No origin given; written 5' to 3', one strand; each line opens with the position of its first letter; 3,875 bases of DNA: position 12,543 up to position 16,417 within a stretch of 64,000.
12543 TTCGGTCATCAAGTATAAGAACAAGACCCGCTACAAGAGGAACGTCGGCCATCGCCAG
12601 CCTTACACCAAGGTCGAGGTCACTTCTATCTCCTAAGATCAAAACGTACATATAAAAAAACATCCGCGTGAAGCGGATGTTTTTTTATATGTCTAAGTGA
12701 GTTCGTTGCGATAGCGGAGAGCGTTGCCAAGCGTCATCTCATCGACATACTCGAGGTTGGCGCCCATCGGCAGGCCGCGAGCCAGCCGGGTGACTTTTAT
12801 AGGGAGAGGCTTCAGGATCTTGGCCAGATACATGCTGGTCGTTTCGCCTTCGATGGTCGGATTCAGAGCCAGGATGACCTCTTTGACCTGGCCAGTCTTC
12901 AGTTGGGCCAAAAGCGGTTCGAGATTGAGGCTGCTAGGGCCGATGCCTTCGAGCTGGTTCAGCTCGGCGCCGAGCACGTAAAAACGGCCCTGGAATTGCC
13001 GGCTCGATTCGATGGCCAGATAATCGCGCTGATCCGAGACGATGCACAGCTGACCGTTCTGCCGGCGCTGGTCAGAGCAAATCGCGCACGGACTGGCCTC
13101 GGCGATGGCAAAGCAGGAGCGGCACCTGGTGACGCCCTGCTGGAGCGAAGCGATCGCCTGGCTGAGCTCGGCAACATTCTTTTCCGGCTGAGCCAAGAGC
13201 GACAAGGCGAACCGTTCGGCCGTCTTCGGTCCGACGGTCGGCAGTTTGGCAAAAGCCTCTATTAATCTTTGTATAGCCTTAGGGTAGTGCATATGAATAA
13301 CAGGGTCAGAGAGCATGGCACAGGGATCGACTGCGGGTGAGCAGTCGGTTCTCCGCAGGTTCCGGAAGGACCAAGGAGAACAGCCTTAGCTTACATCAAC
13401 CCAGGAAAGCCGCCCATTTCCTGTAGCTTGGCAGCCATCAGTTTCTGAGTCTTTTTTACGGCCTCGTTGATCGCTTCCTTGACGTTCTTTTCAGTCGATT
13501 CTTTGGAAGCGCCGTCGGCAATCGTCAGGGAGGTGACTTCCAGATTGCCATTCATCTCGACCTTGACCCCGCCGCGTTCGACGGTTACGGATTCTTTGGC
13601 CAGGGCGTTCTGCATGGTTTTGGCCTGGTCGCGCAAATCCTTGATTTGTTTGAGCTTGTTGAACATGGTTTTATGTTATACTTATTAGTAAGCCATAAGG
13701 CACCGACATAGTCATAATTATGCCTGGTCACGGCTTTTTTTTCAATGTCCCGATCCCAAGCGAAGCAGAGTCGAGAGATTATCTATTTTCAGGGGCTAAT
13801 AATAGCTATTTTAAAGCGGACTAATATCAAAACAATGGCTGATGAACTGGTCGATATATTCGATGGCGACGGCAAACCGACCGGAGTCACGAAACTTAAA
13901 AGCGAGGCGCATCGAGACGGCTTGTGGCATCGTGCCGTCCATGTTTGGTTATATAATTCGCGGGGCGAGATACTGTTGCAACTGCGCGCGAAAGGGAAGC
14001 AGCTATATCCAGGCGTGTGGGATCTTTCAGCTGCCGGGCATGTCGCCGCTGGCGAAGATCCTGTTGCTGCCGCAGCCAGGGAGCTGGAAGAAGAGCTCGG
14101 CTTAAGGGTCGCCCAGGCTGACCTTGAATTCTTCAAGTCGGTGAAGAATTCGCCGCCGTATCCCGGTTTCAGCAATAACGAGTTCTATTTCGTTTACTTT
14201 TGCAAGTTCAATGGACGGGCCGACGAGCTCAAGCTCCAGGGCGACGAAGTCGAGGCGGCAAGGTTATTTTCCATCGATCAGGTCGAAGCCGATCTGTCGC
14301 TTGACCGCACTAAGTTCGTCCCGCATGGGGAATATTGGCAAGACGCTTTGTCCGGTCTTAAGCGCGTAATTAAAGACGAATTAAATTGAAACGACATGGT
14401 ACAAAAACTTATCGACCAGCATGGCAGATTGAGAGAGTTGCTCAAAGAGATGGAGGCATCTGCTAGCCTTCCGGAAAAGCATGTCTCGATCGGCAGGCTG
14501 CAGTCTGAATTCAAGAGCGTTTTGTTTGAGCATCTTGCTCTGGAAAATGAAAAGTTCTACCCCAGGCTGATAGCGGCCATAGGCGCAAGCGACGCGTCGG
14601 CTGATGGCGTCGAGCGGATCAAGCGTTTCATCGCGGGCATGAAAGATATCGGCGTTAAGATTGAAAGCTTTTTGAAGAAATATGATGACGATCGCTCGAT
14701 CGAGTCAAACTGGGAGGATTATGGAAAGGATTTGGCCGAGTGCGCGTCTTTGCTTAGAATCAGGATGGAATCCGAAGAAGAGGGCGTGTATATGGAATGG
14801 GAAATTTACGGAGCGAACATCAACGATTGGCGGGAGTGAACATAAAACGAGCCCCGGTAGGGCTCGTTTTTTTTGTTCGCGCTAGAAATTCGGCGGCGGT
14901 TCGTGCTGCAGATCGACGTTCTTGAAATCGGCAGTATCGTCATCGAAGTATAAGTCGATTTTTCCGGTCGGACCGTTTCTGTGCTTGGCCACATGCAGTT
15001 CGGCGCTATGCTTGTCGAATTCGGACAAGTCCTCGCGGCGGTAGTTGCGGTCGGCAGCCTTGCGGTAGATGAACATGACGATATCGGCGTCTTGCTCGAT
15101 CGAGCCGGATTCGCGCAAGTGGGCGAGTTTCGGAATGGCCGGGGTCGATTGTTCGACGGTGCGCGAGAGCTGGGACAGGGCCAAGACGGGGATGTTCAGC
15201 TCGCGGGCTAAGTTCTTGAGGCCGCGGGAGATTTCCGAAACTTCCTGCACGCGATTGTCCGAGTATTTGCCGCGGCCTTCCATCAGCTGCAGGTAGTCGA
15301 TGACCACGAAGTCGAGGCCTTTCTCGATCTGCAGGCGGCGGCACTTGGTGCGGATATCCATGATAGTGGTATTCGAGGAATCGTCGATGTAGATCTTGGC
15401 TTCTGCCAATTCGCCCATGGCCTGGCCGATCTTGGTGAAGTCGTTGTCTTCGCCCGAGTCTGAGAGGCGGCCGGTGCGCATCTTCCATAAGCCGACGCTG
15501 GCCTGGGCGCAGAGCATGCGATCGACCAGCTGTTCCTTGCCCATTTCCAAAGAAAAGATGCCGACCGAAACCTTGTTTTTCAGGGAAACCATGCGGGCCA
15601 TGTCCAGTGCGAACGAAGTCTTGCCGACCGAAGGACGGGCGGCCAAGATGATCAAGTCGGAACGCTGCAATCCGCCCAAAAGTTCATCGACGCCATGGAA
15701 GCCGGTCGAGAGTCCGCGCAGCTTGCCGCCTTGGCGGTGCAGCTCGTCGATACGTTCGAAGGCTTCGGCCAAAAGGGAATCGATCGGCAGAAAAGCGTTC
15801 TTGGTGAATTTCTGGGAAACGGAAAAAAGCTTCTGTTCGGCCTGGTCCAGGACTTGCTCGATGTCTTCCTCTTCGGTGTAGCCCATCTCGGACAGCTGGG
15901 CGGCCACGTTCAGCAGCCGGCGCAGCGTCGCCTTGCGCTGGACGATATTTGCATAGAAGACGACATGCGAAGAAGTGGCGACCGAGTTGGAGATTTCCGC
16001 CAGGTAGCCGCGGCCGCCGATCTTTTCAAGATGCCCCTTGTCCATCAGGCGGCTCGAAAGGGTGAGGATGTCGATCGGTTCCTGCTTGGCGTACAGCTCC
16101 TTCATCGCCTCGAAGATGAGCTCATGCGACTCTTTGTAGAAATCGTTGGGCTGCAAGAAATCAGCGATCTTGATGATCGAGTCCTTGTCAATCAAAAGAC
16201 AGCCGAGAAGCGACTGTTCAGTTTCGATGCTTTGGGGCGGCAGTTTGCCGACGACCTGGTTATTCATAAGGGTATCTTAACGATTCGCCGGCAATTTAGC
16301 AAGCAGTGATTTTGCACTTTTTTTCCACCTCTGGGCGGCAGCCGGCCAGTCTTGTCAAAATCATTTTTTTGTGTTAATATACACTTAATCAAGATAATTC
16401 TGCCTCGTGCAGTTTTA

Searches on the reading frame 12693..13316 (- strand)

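Call 74: search_protein_families(library=pfam, max_evalue=0.00001, proteins=[window:12693-13316:-])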
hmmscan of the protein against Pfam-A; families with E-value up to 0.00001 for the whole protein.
window:12693-13316:- (207 aa): 4 families
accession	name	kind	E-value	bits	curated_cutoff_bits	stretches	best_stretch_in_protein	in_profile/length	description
PF13662.12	Toprim_4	-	3.1e-21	75.8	25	1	89-179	2-85/85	Toprim domain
PF21176.3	RecR_HhH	-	1.5e-15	57.2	27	1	15-56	1-42/45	RecR, helix-hairpin-helix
PF21175.2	RecR_C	-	4.5e-10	39.2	22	1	181-203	1-23/24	RecR, C-terminal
PF01751.28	Toprim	-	1.1e-08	35.6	23.1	1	89-172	1-90/96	Toprim domain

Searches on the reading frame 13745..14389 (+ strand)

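Call 74: search_protein_families(library=pfam, max_evalue=0.00001, proteins=[window:13745-14389:+])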
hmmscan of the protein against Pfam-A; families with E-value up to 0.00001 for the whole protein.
window:13745-14389:+ (214 aa): 1 family
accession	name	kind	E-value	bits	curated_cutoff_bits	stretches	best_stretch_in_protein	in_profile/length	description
PF00293.34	NUDIX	-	1.2e-24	87.3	21.1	1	62-193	3-132/134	NUDIX domain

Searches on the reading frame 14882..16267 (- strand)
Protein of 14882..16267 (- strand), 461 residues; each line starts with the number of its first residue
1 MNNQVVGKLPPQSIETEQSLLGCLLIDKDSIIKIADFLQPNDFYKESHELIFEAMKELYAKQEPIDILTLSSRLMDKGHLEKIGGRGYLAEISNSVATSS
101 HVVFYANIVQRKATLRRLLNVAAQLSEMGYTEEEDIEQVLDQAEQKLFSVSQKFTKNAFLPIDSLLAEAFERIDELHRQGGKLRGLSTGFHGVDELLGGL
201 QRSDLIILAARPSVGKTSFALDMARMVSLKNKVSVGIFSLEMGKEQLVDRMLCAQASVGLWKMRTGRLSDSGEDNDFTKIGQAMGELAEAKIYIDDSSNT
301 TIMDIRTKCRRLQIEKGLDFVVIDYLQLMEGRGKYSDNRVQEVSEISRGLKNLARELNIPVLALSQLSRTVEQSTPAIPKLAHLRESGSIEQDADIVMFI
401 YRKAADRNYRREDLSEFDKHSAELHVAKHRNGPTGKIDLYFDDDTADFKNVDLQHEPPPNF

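Call 15: search_protein_families(library=pfam, proteins=[window:14882-16267:-])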
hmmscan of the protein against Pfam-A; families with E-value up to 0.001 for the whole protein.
window:14882-16267:- (461 aa): 4 families
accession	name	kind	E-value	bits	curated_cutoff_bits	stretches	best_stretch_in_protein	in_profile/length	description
PF03796.21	DnaB_C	-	1.2e-98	330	27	1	185-450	1-255/255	DnaB-like helicase C terminal domain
PF00772.26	DnaB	-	4e-35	120.4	23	1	10-110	2-102/103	DnaB-like helicase N terminal domain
PF13481.12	AAA_25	-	9e-14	52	27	1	191-367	20-190/195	AAA domain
PF20307.4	divDNAB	-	5.4e-06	25.7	26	0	166-232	40-106/356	Divergent DnaB-like ATPase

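Call 19: find_homologous_proteins(query=window:14882-16267:-, max_evalue=1e-50)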
Query window:14882-16267:- (461 aa): 8000 proteins with E <= 1e-50 among 8000 candidates; the best 120 are listed.
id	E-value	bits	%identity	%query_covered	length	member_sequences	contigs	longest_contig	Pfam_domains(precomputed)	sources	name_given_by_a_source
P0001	1.6e-292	988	97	100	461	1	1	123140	PF03796.22,PF00772.27,PF13481.13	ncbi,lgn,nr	ncbi:replicative DNA helicase [Candidatus Falkowbacteria bacterium]|nr:replicative DNA helicase [Can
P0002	2.4e-287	971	95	100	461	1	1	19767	PF03796.22,PF00772.27,PF13481.13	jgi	jgi:replicative DNA helicase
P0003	1.9e-276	935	91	100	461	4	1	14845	PF03796.22,PF00772.27,PF13481.13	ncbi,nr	ncbi:replicative DNA helicase [Candidatus Falkowbacteria bacterium]|nr:replicative DNA helicase [Can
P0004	7.6e-247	838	80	100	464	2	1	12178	PF03796.22,PF00772.27,PF13481.13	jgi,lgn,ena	-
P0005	1.2e-245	834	81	100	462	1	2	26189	PF03796.22,PF00772.27,PF13481.13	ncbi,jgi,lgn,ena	ncbi:MAG: replicative DNA helicase [Candidatus Falkowbacteria bacterium]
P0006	1.4e-230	784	75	100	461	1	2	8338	PF03796.22,PF00772.27,PF13481.13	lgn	-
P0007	2.8e-230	783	75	100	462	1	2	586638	PF03796.22,PF00772.27,PF13481.13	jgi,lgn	jgi:replicative DNA helicase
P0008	1.1e-229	781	75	100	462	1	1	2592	PF03796.22,PF00772.27,PF13481.13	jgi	jgi:replicative DNA helicase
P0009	9.0e-229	778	75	100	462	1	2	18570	PF03796.22,PF00772.27,PF13481.13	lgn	-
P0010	1.0e-228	778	75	100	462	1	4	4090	PF03796.22,PF20307.5,PF00772.27,PF13481.13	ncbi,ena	-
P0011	2.2e-228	777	74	100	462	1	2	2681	PF03796.22,PF00772.27,PF13481.13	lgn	-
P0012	2.4e-228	777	74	100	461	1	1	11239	PF03796.22,PF00772.27,PF13481.13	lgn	-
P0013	4.2e-228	776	77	98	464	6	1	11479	PF03796.22,PF00772.27,PF13481.13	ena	-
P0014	5.1e-228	776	76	99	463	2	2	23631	PF03796.22,PF00772.27,PF13481.13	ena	-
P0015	9.5e-228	775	76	99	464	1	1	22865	PF03796.22,PF00772.27,PF13481.13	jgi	-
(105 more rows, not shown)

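Call 20: find_encoding_contigs(protein=P0001, flank=4000, max_places=2)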
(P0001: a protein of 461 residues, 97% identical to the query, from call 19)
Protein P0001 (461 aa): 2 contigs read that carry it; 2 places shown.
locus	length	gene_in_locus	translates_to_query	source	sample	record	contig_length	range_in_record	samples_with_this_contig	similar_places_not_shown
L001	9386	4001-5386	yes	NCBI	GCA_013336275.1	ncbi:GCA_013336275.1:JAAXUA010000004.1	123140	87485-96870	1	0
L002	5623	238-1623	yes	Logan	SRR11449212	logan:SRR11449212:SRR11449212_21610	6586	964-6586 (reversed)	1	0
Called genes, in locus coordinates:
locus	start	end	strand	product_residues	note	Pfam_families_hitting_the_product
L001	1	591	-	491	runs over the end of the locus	-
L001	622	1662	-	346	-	PF04041:Glyco_hydro_130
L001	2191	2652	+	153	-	-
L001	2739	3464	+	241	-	-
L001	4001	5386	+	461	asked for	PF00772:DnaB, PF13481:AAA_25, PF03796:DnaB_C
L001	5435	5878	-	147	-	PF01814:Hemerythrin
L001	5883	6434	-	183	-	PF00293:NUDIX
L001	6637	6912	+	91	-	PF02575:YbaB_DNA_bd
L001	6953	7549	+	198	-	PF21176:RecR_HhH, PF02132:RecR_ZnF (weak), PF01751:Toprim, PF13662:Toprim_4, PF21175:RecR_C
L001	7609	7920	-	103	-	PF00829:Ribosomal_L21p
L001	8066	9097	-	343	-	PF00953:Glycos_transf_4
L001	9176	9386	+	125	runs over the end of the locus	-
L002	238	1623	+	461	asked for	PF00772:DnaB, PF13481:AAA_25, PF03796:DnaB_C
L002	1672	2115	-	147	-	PF01814:Hemerythrin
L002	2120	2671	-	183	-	PF00293:NUDIX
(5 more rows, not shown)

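Call 21: find_encoding_contigs(protein=P0002, flank=4000, max_places=2)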
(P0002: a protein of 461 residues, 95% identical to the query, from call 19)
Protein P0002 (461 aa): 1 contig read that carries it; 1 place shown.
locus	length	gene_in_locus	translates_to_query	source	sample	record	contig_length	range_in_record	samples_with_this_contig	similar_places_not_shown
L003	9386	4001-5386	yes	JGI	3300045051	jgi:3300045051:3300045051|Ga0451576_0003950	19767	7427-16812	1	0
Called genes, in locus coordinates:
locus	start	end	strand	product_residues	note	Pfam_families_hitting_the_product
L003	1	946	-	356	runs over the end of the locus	PF04041:Glyco_hydro_130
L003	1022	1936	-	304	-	-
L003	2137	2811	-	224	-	-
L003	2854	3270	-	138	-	PF07884:VKOR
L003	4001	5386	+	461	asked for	PF00772:DnaB, PF13481:AAA_25, PF03796:DnaB_C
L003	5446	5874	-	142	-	PF01814:Hemerythrin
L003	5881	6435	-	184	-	PF00293:NUDIX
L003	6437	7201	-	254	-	PF04909:Amidohydro_2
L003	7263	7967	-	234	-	-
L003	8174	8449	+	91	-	PF02575:YbaB_DNA_bd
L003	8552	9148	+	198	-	PF21176:RecR_HhH, PF01751:Toprim, PF13662:Toprim_4, PF21175:RecR_C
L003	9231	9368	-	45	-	-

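Call 22: find_encoding_contigs(protein=P0003, flank=4000, max_places=2)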
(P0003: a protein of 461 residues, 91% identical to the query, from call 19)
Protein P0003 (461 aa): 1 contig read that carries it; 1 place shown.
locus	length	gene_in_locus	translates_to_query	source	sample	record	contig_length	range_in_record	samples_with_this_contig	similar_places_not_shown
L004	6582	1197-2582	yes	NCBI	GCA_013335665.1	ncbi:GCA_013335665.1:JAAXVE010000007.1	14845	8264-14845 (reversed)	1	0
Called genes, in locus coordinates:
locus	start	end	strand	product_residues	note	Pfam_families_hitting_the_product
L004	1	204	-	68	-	?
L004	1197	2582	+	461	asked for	PF00772:DnaB, PF13481:AAA_25, PF03796:DnaB_C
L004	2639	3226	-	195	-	PF02698:DUF218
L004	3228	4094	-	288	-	PF00293:NUDIX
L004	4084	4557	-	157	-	PF00293:NUDIX, PF22327:Nudt16-like (faint)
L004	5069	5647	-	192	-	-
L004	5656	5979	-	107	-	PF03819:MazG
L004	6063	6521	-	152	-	PF04073:tRNA_edit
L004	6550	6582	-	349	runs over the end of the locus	-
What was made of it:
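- Gene content downstream of the site varies between relatives (calls 20-22).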

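Call 27: find_encoding_contigs(protein=P0004, flank=3000, max_places=1)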
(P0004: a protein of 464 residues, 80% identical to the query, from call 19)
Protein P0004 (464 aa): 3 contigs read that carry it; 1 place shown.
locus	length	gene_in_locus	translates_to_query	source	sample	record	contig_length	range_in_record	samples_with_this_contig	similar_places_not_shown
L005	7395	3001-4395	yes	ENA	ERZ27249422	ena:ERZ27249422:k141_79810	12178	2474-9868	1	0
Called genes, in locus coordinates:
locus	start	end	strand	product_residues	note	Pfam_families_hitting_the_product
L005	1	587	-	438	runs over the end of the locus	PF00919:UPF0004, PF04055:Radical_SAM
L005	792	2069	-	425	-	PF00270:DEAD, PF04851:ResIII (faint), PF00271:Helicase_C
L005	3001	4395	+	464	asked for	PF00772:DnaB, PF03796:DnaB_C, PF13481:AAA_25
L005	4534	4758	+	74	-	PF02575:YbaB_DNA_bd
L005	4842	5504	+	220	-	PF21176:RecR_HhH, PF02132:RecR_ZnF (faint), PF01751:Toprim (weak), PF13662:Toprim_4, PF21175:RecR_C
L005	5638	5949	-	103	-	PF00829:Ribosomal_L21p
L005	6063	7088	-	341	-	PF00953:Glycos_transf_4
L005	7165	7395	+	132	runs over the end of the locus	-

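Call 28: find_encoding_contigs(protein=P0005, flank=3000, max_places=1)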
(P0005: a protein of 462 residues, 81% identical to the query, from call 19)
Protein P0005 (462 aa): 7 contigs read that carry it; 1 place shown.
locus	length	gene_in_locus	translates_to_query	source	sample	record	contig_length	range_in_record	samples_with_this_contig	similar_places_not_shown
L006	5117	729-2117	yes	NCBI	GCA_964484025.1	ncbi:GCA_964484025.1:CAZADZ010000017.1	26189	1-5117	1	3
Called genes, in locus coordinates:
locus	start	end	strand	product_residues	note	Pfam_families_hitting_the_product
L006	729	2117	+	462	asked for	PF00772:DnaB, PF13481:AAA_25, PF03796:DnaB_C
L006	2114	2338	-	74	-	PF07866:DUF1653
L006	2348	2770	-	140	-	PF00293:NUDIX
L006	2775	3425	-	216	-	PF01966:HD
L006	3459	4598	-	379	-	PF07690:MFS_1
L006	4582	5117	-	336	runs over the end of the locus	PF27245:AF_0692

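Call 29: find_encoding_contigs(protein=P0007, flank=3000, max_places=1)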
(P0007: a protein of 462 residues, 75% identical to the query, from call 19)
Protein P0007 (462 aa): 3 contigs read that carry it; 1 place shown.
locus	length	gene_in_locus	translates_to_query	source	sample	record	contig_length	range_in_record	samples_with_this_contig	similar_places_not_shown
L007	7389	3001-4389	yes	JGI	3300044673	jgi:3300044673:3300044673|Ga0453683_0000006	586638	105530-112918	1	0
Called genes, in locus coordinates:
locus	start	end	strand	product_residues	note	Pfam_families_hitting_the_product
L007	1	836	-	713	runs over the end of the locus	PF00270:DEAD, PF00271:Helicase_C, PF16124:RecQ_Zn_bind, PF09382:RQC, PF00570:HRDC, PF14493:HTH_40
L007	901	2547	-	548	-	PF00270:DEAD, PF04851:ResIII (faint), PF00271:Helicase_C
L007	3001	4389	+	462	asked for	PF00772:DnaB, PF13481:AAA_25, PF03796:DnaB_C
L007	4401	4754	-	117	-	-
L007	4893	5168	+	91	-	PF02575:YbaB_DNA_bd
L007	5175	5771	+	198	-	PF21176:RecR_HhH, PF01751:Toprim, PF13662:Toprim_4, PF21175:RecR_C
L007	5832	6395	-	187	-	-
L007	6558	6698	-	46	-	-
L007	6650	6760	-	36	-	-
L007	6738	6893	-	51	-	-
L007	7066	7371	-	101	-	PF00829:Ribosomal_L21p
